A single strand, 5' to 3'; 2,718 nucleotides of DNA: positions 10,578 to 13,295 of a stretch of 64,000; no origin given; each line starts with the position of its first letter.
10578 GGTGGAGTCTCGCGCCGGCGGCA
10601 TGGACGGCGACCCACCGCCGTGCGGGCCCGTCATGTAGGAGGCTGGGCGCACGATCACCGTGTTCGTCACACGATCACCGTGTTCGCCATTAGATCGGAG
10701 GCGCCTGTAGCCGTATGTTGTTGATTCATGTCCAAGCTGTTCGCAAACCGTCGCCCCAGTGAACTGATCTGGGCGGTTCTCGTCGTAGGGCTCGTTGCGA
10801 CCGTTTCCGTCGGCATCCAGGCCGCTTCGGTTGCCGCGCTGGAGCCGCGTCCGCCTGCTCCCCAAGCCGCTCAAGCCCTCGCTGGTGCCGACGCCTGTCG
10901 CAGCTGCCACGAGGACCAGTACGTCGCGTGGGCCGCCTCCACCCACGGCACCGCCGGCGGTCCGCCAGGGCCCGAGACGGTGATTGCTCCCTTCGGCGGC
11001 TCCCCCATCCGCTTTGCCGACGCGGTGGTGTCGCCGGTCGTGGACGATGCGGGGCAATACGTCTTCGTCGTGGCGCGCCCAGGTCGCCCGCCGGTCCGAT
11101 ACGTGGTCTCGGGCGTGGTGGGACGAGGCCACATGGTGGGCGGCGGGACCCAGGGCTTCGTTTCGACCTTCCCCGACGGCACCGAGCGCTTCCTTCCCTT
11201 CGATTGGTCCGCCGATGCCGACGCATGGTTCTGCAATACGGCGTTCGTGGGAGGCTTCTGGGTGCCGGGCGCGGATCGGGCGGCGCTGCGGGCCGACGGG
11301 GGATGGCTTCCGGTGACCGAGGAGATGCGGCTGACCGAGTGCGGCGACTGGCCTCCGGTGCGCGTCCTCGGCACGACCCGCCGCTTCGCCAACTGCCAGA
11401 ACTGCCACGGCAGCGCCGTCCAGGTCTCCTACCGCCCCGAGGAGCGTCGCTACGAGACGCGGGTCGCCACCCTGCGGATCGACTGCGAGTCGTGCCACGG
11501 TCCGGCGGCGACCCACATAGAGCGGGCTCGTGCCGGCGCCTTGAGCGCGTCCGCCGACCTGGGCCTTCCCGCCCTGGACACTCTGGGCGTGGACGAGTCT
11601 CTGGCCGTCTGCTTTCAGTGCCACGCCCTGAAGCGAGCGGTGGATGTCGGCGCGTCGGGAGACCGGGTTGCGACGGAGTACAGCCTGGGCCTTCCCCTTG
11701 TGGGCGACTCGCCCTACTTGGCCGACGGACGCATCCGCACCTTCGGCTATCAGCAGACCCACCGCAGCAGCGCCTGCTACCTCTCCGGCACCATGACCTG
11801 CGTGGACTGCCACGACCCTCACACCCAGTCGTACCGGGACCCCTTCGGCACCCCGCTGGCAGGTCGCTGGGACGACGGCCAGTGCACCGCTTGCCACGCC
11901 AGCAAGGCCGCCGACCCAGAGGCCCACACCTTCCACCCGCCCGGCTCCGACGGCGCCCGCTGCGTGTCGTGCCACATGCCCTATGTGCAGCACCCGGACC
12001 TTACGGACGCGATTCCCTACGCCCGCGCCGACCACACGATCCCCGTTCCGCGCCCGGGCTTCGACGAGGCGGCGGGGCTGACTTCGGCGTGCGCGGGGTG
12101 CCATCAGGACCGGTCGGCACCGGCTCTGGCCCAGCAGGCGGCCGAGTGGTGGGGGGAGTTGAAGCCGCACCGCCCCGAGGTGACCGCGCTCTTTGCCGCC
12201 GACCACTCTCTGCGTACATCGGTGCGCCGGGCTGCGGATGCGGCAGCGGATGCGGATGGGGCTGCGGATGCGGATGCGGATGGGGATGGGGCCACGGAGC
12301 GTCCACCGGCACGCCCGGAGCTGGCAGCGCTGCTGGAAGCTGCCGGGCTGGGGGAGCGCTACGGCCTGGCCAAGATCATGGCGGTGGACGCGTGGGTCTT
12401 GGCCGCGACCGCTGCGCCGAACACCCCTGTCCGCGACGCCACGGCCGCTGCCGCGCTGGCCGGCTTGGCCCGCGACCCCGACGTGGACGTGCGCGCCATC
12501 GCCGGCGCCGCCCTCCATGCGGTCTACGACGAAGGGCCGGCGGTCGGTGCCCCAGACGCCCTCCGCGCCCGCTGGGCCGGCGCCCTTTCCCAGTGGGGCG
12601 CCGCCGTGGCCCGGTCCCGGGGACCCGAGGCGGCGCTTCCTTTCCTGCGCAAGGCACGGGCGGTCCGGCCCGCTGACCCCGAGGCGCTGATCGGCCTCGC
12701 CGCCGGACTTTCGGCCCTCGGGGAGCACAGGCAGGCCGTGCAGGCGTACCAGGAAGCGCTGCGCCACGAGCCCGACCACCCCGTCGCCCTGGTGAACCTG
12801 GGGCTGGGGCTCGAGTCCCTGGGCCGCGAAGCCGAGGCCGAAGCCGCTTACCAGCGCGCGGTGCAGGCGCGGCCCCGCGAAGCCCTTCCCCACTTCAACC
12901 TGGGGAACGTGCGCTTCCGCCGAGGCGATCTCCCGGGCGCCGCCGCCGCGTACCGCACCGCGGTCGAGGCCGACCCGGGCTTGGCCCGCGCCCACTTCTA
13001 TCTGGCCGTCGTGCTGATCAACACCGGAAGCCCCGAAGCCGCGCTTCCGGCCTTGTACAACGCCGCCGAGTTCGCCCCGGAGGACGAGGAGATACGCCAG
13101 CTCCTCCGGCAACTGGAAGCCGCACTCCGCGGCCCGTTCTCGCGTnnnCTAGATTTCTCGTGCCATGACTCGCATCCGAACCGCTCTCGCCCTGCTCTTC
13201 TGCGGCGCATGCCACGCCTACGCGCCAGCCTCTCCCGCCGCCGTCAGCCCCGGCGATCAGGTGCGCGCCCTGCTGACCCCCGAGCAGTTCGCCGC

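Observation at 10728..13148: Octaheme cytochrome c fused to HEAT-like and TPR repeats via an Asp/Ala repeat linker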

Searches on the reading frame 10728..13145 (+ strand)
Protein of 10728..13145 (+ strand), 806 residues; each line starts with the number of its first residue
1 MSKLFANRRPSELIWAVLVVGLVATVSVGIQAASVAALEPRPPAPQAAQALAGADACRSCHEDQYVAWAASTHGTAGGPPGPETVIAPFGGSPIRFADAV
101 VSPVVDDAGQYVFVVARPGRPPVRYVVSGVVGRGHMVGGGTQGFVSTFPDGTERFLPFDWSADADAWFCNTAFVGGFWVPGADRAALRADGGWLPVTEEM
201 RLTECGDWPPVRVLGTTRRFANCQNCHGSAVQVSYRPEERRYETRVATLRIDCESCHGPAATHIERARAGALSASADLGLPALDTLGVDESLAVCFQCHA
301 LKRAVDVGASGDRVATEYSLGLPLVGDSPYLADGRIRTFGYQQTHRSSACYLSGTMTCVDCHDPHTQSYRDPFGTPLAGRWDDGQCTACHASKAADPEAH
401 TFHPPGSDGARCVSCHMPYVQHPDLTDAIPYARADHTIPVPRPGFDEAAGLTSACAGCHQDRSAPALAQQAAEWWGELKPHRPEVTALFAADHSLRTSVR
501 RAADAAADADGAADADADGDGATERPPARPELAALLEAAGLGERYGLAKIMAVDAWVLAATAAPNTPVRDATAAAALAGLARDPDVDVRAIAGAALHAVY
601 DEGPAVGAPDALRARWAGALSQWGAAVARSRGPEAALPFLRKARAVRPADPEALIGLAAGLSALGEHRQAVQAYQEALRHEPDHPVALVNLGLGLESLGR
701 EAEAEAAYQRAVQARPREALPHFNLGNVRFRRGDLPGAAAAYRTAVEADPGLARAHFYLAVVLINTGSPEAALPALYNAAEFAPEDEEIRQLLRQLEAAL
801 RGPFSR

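Call 3: search_protein_families(library=pfam, proteins=[window:10728-13145:+], max_evalue=1)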
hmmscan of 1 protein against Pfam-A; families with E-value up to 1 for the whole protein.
window:10728-13145:+ (806 aa): 29 families (the best 25 are shown)
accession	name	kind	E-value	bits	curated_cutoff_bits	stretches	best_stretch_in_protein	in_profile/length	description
PF00515.34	TPR_1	-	9.1e-19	66.9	27.8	3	651-684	1-34/34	Tetratricopeptide repeat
PF07719.23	TPR_2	-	4.7e-18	64.2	27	3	721-751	3-33/34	Tetratricopeptide repeat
PF13414.12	TPR_11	-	8.3e-17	61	26.8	3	726-766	1-41/42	TPR repeat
PF13432.12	TPR_16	-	2.3e-15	57.1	32.7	2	724-785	2-63/65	Tetratricopeptide repeat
PF13431.12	TPR_17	-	6.6e-13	48.3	24.4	2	741-773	1-33/34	Tetratricopeptide repeat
PF14522.11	Cytochrome_C7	-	5.7e-11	42.5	24.8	3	354-416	12-66/67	Cytochrome c7 and related cytochrome c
PF13428.12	TPR_14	-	6.5e-11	42.2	23.5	5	651-692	1-42/44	Tetratricopeptide repeat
PF14559.12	TPR_19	-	9.5e-10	39.1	25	3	731-796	3-68/68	Tetratricopeptide repeat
PF13181.12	TPR_8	-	2.2e-09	37.2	25.7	1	687-716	3-32/34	Tetratricopeptide repeat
PF13424.12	TPR_12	-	4.5e-09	36.8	30.1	3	686-748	4-74/77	Tetratricopeptide repeat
PF09699.15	Paired_CXXCH_1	-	2.8e-08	33.8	20.6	2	383-418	6-38/41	Doubled CXXCH motif (Paired_CXXCH_1)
PF24575.1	TPR_Slam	-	7.9e-07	29.9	35.2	2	708-772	38-100/104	Surface lipoprotein assembly modifier, N-terminal TPR repeats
PF22113.1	Mtrc-MtrF_II-IV_dom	-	8e-07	29.2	30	2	383-465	6-94/176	Outer membrane cytochrome MtrC/MtrF-like, domains II/IV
PF13174.12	TPR_6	-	1.5e-06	28.9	26.3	0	652-683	1-32/33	Tetratricopeptide repeat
PF13176.12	TPR_7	-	3.7e-06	27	27.9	1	653-685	1-35/36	Tetratricopeptide repeat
PF02335.20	Cytochrom_C552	-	0.00028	20.4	24.1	2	393-476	226-298/438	Cytochrome c552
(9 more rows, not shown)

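Call 4: search_protein_families(library=ncbifam, proteins=[window:10728-13145:+], max_evalue=1)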
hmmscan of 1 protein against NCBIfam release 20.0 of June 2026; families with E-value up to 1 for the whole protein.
window:10728-13145:+ (806 aa): 33 families (the best 25 are shown)
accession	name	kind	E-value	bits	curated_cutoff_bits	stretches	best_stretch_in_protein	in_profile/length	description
TIGR02917.1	PEP_TPR_lipo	equivalog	4.2e-17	61.3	312.2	1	622-790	708-874/899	XrtA/PEP-CTERM system TPR-repeat protein PrsT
NF033920.0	C39_PA2778_fam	equivalog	1.1e-16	61.1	150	2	695-783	166-254/255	PA2778 family cysteine peptidase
TIGR02552.1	LcrH_SycD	equivalog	5.3e-15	55.3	104.8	2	722-800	55-133/136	SycD/LcrH family type III secretion system chaperone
NF040959.1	MamA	equivalog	1.6e-12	47.3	200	1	629-781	49-201/204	magnetosome protein MamA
TIGR03508.1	decahem_SO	subfamily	2.3e-12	46.9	192.2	2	222-304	4-82/258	DmsE family decaheme c-type cytochrome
TIGR02521.1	type_IV_pilW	equivalog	1.3e-11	44.5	154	2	634-772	48-188/234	type IV pilus biogenesis/stability protein PilW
NF041028.1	decahem_GSU2203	exception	3.2e-11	43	325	2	222-306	38-115/317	GSU2203 family decaheme c-type cytochrome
NF041198.1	UshA_like_PCGU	equivalog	2.5e-08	33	275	2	222-270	444-492/519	UshA-like (seleno)protein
NF033762.1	social_mot_Tgl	equivalog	1.1e-07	31.5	225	1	663-745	43-126/252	social motility TPR repeat lipoprotein Tgl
NF008520.0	PRK11447.1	equivalog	1.3e-06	26.6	858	1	628-797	280-460/1157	cellulose synthase complex outer membrane protein BcsC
NF033758.1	gliding_GltE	equivalog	1.5e-06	27.5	225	1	705-790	72-157/411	adventurous gliding motility TPR repeat lipoprotein GltE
TIGR04510.1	mod_pep_cyc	subfamily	2.7e-06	26.2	400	2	718-782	397-461/814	putative peptide modification system cyclase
NF052415.1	T3SS_chap_SctY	equivalog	1.3e-05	25.6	70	1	631-713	20-105/106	type III secretion apparatus assembly chaperone SctY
TIGR02795.1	tol_pal_ybgF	equivalog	5.3e-05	23.8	90.1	1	657-714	45-105/119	tol-pal system protein YbgF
NF047507.1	TPR_BatC_Lepto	exception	6.9e-05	22.4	175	1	720-755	97-132/214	TPR repeat-containing protein BatC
NF008339.0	PRK11125.1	equivalog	0.012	14.2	595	1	406-470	283-335/487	ammonia-forming cytochrome c nitrite reductase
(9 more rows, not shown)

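Call 7: find_homologous_proteins(query=window:10728-13145:+)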
Query window:10728-13145:+ (806 aa): 1405 proteins with E <= 0.001 among 8000 candidates; the best 120 are listed.
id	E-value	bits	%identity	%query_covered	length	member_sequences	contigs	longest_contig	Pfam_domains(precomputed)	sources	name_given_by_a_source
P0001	0.0e+0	1824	100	100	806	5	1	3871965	PF13431.13,PF09699.16,PF14537.12,PF13414.13,PF13176.13,PF13428.13,PF14522.12,PF14559.13,PF24575.2,PF13435.12,PF00515.35,PF13424.13,PF13432.13,PF13181.13,PF07719.24,PF13174.13,PF22113.2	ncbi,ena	-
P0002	0.0e+0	1253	79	89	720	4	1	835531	PF13431.13,PF09699.16,PF14537.12,PF13414.13,PF13176.13,PF13428.13,PF14522.12,PF14559.13,PF24575.2,PF00515.35,PF13424.13,PF21033.5,PF13432.13,PF13181.13,PF07719.24,PF13174.13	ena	-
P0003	0.0e+0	1195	82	55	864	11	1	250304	PF13431.13,PF09699.16,PF13414.13,PF13428.13,PF14522.12,PF14559.13,PF00515.35,PF13432.13,PF13181.13,PF02335.21,PF07719.24,PF13174.13,PF22113.2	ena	-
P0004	0.0e+0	1193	79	22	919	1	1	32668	PF14559.13,PF13431.13,PF13414.13,PF00515.35,PF13424.13,PF13432.13,PF13428.13,PF13181.13,PF07719.24,PF14522.12,PF22113.2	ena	-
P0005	0.0e+0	1165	70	94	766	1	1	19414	PF13431.13,PF09699.16,PF14537.12,PF13414.13,PF13176.13,PF13428.13,PF14522.12,PF14559.13,PF13435.12,PF00515.35,PF13424.13,PF21033.5,PF13432.13,PF13181.13,PF07719.24,PF13174.13,PF22113.2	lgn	-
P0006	0.0e+0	1096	65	94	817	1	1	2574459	PF13431.13,PF14537.12,PF13414.13,PF13176.13,PF13428.13,PF14522.12,PF14559.13,PF13435.12,PF00515.35,PF13424.13,PF13432.13,PF13181.13,PF02335.21,PF07719.24,PF22113.2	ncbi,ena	-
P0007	0.0e+0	1085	66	94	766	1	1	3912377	PF13431.13,PF09699.16,PF14537.12,PF13414.13,PF13176.13,PF13428.13,PF14522.12,PF14559.13,PF24575.2,PF00515.35,PF13424.13,PF13432.13,PF13181.13,PF02335.21,PF07719.24,PF13174.13,PF22113.2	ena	-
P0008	0.0e+0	1054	62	97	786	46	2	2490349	PF13431.13,PF09699.16,PF14537.12,PF13414.13,PF13176.13,PF13428.13,PF14522.12,PF14559.13,PF13435.12,PF00515.35,PF13424.13,PF13432.13,PF13181.13,PF02335.21,PF07719.24,PF13174.13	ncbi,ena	-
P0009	0.0e+0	1053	72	83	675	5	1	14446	PF13431.13,PF23914.2,PF09699.16,PF14537.12,PF13414.13,PF13428.13,PF14522.12,PF14559.13,PF24575.2,PF00515.35,PF12895.14,PF13424.13,PF13432.13,PF13181.13,PF07719.24,PF13174.13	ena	-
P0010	0.0e+0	1048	63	94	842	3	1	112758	PF13431.13,PF09699.16,PF14537.12,PF13414.13,PF13176.13,PF13428.13,PF14522.12,PF14559.13,PF13435.12,PF00515.35,PF13424.13,PF13432.13,PF13181.13,PF07719.24,PF13174.13,PF22113.2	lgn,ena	-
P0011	0.0e+0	1045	61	96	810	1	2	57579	PF13431.13,PF09699.16,PF14537.12,PF13414.13,PF13176.13,PF13428.13,PF14522.12,PF14559.13,PF24575.2,PF13435.12,PF00515.35,PF13424.13,PF13432.13,PF13181.13,PF07719.24,PF13174.13,PF22113.2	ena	-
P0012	0.0e+0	1042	63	94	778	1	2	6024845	PF13431.13,PF09699.16,PF14537.12,PF13414.13,PF13176.13,PF13428.13,PF14522.12,PF14559.13,PF24575.2,PF13435.12,PF00515.35,PF13424.13,PF13432.13,PF13181.13,PF07719.24,PF13174.13,PF22113.2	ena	-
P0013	0.0e+0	1039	62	94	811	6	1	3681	PF13431.13,PF09699.16,PF13414.13,PF13176.13,PF13428.13,PF14522.12,PF14559.13,PF24575.2,PF00515.35,PF13424.13,PF13432.13,PF13181.13,PF07719.24,PF13174.13,PF22113.2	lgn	-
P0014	0.0e+0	1038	64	94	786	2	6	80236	PF13431.13,PF09699.16,PF14537.12,PF13414.13,PF13176.13,PF13428.13,PF14522.12,PF14559.13,PF24575.2,PF13435.12,PF00515.35,PF13424.13,PF13432.13,PF13181.13,PF07719.24,PF13174.13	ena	-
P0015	0.0e+0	1035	62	94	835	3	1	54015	PF13431.13,PF09699.16,PF14537.12,PF13414.13,PF13176.13,PF13428.13,PF14522.12,PF14559.13,PF13435.12,PF00515.35,PF13424.13,PF13432.13,PF13181.13,PF07719.24,PF22113.2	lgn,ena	-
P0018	0.0e+0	1032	61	95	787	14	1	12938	PF13431.13,PF09699.16,PF14537.12,PF13414.13,PF13176.13,PF13428.13,PF14522.12,PF14559.13,PF13435.12,PF00515.35,PF13432.13,PF13181.13,PF02335.21,PF07719.24,PF22113.2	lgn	-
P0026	0.0e+0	1022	64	94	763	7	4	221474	PF13431.13,PF09699.16,PF14537.12,PF13414.13,PF13176.13,PF13428.13,PF14522.12,PF14559.13,PF13435.12,PF00515.35,PF13424.13,PF13432.13,PF13181.13,PF02335.21,PF07719.24,PF13174.13,PF22113.2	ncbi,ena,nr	ncbi:MAG: ammonia-forming cytochrome c nitrite reductase subunit c552 [Gemmatimonadetes bacterium]|n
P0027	0.0e+0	1022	64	94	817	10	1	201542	PF13431.13,PF09699.16,PF14537.12,PF13414.13,PF13176.13,PF13428.13,PF14522.12,PF14559.13,PF24575.2,PF00515.35,PF13424.13,PF13432.13,PF13181.13,PF02335.21,PF07719.24,PF13174.13,PF22113.2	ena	-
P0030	0.0e+0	1014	63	94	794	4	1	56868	PF13431.13,PF09699.16,PF13414.13,PF13176.13,PF13428.13,PF14522.12,PF14559.13,PF00515.35,PF13424.13,PF13432.13,PF13181.13,PF02335.21,PF07719.24,PF13174.13,PF22113.2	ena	-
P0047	4.9e-291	986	61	94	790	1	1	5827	PF13431.13,PF09699.16,PF14537.12,PF13414.13,PF13176.13,PF13428.13,PF14522.12,PF14559.13,PF13435.12,PF00515.35,PF13424.13,PF13432.13,PF13181.13,PF02335.21,PF07719.24,PF13174.13,PF22113.2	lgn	-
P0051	1.2e-288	978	60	93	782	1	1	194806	PF13431.13,PF09699.16,PF13414.13,PF13176.13,PF13428.13,PF14522.12,PF14559.13,PF13435.12,PF00515.35,PF13424.13,PF13432.13,PF13181.13,PF02335.21,PF07719.24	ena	-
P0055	1.3e-277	942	61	89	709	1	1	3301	PF13431.13,PF09699.16,PF14537.12,PF13414.13,PF13176.13,PF13428.13,PF14522.12,PF14559.13,PF00515.35,PF13424.13,PF13432.13,PF13181.13,PF02335.21,PF07719.24,PF13174.13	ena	-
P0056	1.4e-268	912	65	83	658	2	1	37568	PF13431.13,PF09699.16,PF13414.13,PF13176.13,PF13428.13,PF14522.12,PF14559.13,PF24575.2,PF00515.35,PF13424.13,PF13432.13,PF13181.13,PF02335.21,PF07719.24,PF13174.13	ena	-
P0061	4.2e-216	738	50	93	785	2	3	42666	PF13431.13,PF23914.2,PF09699.16,PF13414.13,PF13176.13,PF13428.13,PF14522.12,PF13374.13,PF14559.13,PF13435.12,PF13371.13,PF00515.35,PF13424.13,PF13432.13,PF13181.13,PF02335.21,PF07719.24,PF13174.13,PF22113.2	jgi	-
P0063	5.0e-216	738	48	93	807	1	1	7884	PF13431.13,PF09699.16,PF13414.13,PF13176.13,PF13428.13,PF14522.12,PF13374.13,PF14559.13,PF13435.12,PF13371.13,PF00515.35,PF13424.13,PF13432.13,PF13181.13,PF02335.21,PF07719.24,PF13174.13,PF22113.2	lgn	-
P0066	3.8e-214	732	48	94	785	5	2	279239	PF13431.13,PF09699.16,PF13414.13,PF13176.13,PF13428.13,PF14522.12,PF14559.13,PF13435.12,PF00515.35,PF13424.13,PF21033.5,PF13432.13,PF13181.13,PF02335.21,PF14561.13,PF07719.24,PF13174.13,PF22113.2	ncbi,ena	-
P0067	5.5e-213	728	48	97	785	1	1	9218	PF13431.13,PF09699.16,PF13414.13,PF13176.13,PF13428.13,PF14522.12,PF14559.13,PF13371.13,PF00515.35,PF13424.13,PF13432.13,PF13181.13,PF02335.21,PF14561.13,PF07719.24,PF13174.13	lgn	-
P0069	7.7e-212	724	47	93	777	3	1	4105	PF13431.13,PF09699.16,PF13414.13,PF13176.13,PF13428.13,PF14522.12,PF13374.13,PF14559.13,PF13435.12,PF13371.13,PF00515.35,PF13424.13,PF13432.13,PF13181.13,PF02335.21,PF07719.24,PF13174.13,PF22113.2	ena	-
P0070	7.9e-212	724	47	93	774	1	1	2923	PF13431.13,PF23914.2,PF13414.13,PF13176.13,PF13428.13,PF14522.12,PF14559.13,PF24575.2,PF13435.12,PF13371.13,PF00515.35,PF12895.14,PF13424.13,PF13432.13,PF13181.13,PF02335.21,PF07719.24,PF13174.13,PF22113.2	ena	-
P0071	6.2e-211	721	47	97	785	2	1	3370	PF13431.13,PF09699.16,PF13414.13,PF13176.13,PF13428.13,PF14522.12,PF14559.13,PF13435.12,PF00515.35,PF12895.14,PF13424.13,PF21033.5,PF13432.13,PF13181.13,PF02335.21,PF14561.13,PF07719.24,PF13174.13,PF22113.2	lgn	-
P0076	3.9e-207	708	49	93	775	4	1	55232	PF13431.13,PF09699.16,PF14537.12,PF13414.13,PF13176.13,PF13428.13,PF14522.12,PF13374.13,PF14559.13,PF00515.35,PF13424.13,PF13432.13,PF13181.13,PF02335.21,PF07719.24,PF22113.2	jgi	-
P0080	1.0e-205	704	48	97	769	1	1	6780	PF13431.13,PF09699.16,PF13414.13,PF13176.13,PF13428.13,PF14522.12,PF13374.13,PF07721.21,PF14559.13,PF00515.35,PF13424.13,PF13432.13,PF13181.13,PF02335.21,PF07719.24,PF22113.2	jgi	jgi:Flp pilus assembly protein TadD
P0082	5.3e-205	701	48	93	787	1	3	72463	PF13431.13,PF09699.16,PF14537.12,PF13414.13,PF13176.13,PF13428.13,PF14522.12,PF14559.13,PF24575.2,PF13435.12,PF00515.35,PF13424.13,PF21033.5,PF13432.13,PF13181.13,PF02335.21,PF07719.24,PF13174.13,PF22113.2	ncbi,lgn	-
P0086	8.2e-204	697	47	93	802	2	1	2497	PF09699.16,PF13414.13,PF14522.12,PF13374.13,PF07721.21,PF24575.2,PF00515.35,PF13424.13,PF13429.13,PF02335.21,PF07719.24,PF13174.13,PF13431.13,PF23914.2,PF14537.12,PF13176.13,PF13428.13,PF14559.13,PF13435.12,PF13371.13,PF12895.14,PF13432.13,PF13181.13,PF22113.2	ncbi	-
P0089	1.6e-201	690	49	94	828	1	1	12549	PF13431.13,PF23914.2,PF09699.16,PF14537.12,PF13414.13,PF13176.13,PF13428.13,PF14522.12,PF13374.13,PF14559.13,PF24575.2,PF00515.35,PF12895.14,PF13424.13,PF21033.5,PF13432.13,PF13181.13,PF02335.21,PF07719.24,PF13174.13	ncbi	-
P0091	3.0e-199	682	47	94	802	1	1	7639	PF13431.13,PF14537.12,PF13414.13,PF13176.13,PF13428.13,PF14522.12,PF14559.13,PF24575.2,PF13435.12,PF00515.35,PF13424.13,PF21033.5,PF13432.13,PF13181.13,PF02335.21,PF07719.24,PF13174.13,PF22113.2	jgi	jgi:tetratricopeptide (TPR) repeat protein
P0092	6.1e-199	681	46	98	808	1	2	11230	PF13431.13,PF23914.2,PF09699.16,PF13414.13,PF13176.13,PF13428.13,PF14522.12,PF13374.13,PF14559.13,PF24575.2,PF13435.12,PF13371.13,PF17874.8,PF00515.35,PF12895.14,PF13424.13,PF13432.13,PF13181.13,PF02335.21,PF07719.24,PF13174.13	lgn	-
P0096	1.1e-197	677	47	93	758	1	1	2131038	PF13431.13,PF23914.2,PF09699.16,PF14537.12,PF13414.13,PF13176.13,PF13428.13,PF14522.12,PF13374.13,PF14559.13,PF13435.12,PF13371.13,PF00515.35,PF13424.13,PF13432.13,PF13181.13,PF02335.21,PF07719.24,PF22113.2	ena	-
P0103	2.1e-196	673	48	93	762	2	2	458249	PF03704.24,PF13431.13,PF23914.2,PF09699.16,PF13414.13,PF13176.13,PF13428.13,PF14522.12,PF13374.13,PF14559.13,PF24575.2,PF13435.12,PF13371.13,PF00515.35,PF13424.13,PF21033.5,PF13432.13,PF13181.13,PF07719.24,PF13174.13,PF22113.2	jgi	jgi:tetratricopeptide (TPR) repeat protein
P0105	8.1e-196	671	45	93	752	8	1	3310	PF13431.13,PF09699.16,PF14537.12,PF13414.13,PF13176.13,PF13428.13,PF14522.12,PF13374.13,PF07721.21,PF14559.13,PF24575.2,PF13435.12,PF13371.13,PF00515.35,PF12895.14,PF13424.13,PF21033.5,PF13432.13,PF13181.13,PF02335.21,PF07719.24,PF13174.13,PF22113.2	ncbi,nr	ncbi:MAG TPA: tetratricopeptide repeat protein, partial [Longimicrobiaceae bacterium]|nr:tetratricop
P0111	1.7e-194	667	46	93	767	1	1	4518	PF13431.13,PF09699.16,PF13414.13,PF13428.13,PF14522.12,PF14559.13,PF24575.2,PF00515.35,PF13424.13,PF13432.13,PF13181.13,PF02335.21,PF07719.24,PF22113.2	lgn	-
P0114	8.0e-194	664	46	93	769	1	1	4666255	PF13431.13,PF23914.2,PF09699.16,PF13414.13,PF13176.13,PF13428.13,PF14522.12,PF13374.13,PF14559.13,PF24575.2,PF13371.13,PF00515.35,PF13424.13,PF13432.13,PF13181.13,PF07719.24,PF13174.13,PF22113.2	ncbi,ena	-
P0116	1.7e-193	663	44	94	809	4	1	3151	PF13431.13,PF23914.2,PF09699.16,PF14537.12,PF13414.13,PF13176.13,PF13428.13,PF14522.12,PF13374.13,PF14559.13,PF13435.12,PF13371.13,PF00515.35,PF13424.13,PF13432.13,PF13181.13,PF02335.21,PF07719.24,PF13174.13,PF22113.2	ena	-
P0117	2.1e-193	663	44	99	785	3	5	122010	PF13431.13,PF23914.2,PF09699.16,PF13414.13,PF13176.13,PF13428.13,PF14522.12,PF13374.13,PF14559.13,PF13435.12,PF00515.35,PF12895.14,PF13424.13,PF13432.13,PF13181.13,PF02335.21,PF07719.24,PF13174.13,PF22113.2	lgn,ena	-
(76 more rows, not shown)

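Call 8: search_solved_structures(query=window:10728-13145:+, max_evalue=0.01)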
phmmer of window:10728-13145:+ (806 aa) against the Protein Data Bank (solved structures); distinct sequences matched with E-value up to 0.01: 84 (the best 60 are shown).
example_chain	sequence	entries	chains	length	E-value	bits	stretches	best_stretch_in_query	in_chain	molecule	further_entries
9qhb_A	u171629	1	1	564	1.1e-78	268.5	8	636-759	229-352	Engineered tetratricopeptide repeat protein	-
8bu0_A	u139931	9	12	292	1.3e-41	146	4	653-760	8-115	Consensus tetratricopeptide repeat protein | Crystal structure of an 8-repeat consensus TPR superhelix with Zinc. | Monomer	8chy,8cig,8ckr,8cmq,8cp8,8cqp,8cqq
9qhc_A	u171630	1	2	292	2.3e-40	141.9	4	655-760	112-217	Engineered tetratricopeptide repeat protein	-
7ntf_A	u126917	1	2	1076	8.9e-36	126.7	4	637-785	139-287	Isoform 1 of UDP-N-acetylglucosamine--peptide N-acetylglucosaminyltransferase 110 kDa subu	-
7yeh_B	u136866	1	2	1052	2.4e-35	125.2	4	637-785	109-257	UDP-N-acetylglucosamine--peptide N-acetylglucosaminyltransferase 110 kDa subunit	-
7yea_A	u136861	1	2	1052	2.8e-35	125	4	627-785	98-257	UDP-N-acetylglucosamine--peptide N-acetylglucosaminyltransferase 110 kDa subunit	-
1w3b_A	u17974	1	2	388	1.3e-29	106.3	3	648-784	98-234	UDP-N-ACETYLGLUCOSAMINE--PEPTIDE N-ACETYLGLUCOSAMINYLTRANSFERASE 110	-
6eou_A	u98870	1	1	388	3.3e-29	104.9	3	642-786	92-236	UDP-N-acetylglucosamine--peptide N-acetylglucosaminyltransferase 110 kDa subunit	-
2fo7_A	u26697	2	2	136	6.2e-18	67.7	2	665-750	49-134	SYNTHETIC CONSENSUS TPR PROTEIN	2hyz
7y4i_A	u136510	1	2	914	1.2e-17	66.7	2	654-768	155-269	Probable UDP-N-acetylglucosamine--peptide N-acetylglucosaminyltransferase SPINDLY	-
8dtf_A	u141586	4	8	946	1.4e-17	66.5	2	654-768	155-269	Probable UDP-N-acetylglucosamine--peptide N-acetylglucosaminyltransferase SPINDLY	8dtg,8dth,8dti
6b85_J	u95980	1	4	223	1.1e-15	60.2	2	669-756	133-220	TMHC4_R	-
8ch0_A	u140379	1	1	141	3.7e-14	55.2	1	665-750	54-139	Consensus tetratricopeptide repeat protein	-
7obi_A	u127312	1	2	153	7.2e-14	54.2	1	619-756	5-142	CTPR-rv4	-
6vfj_B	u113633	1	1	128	4.2e-13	51.7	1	662-755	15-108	I53_dn5B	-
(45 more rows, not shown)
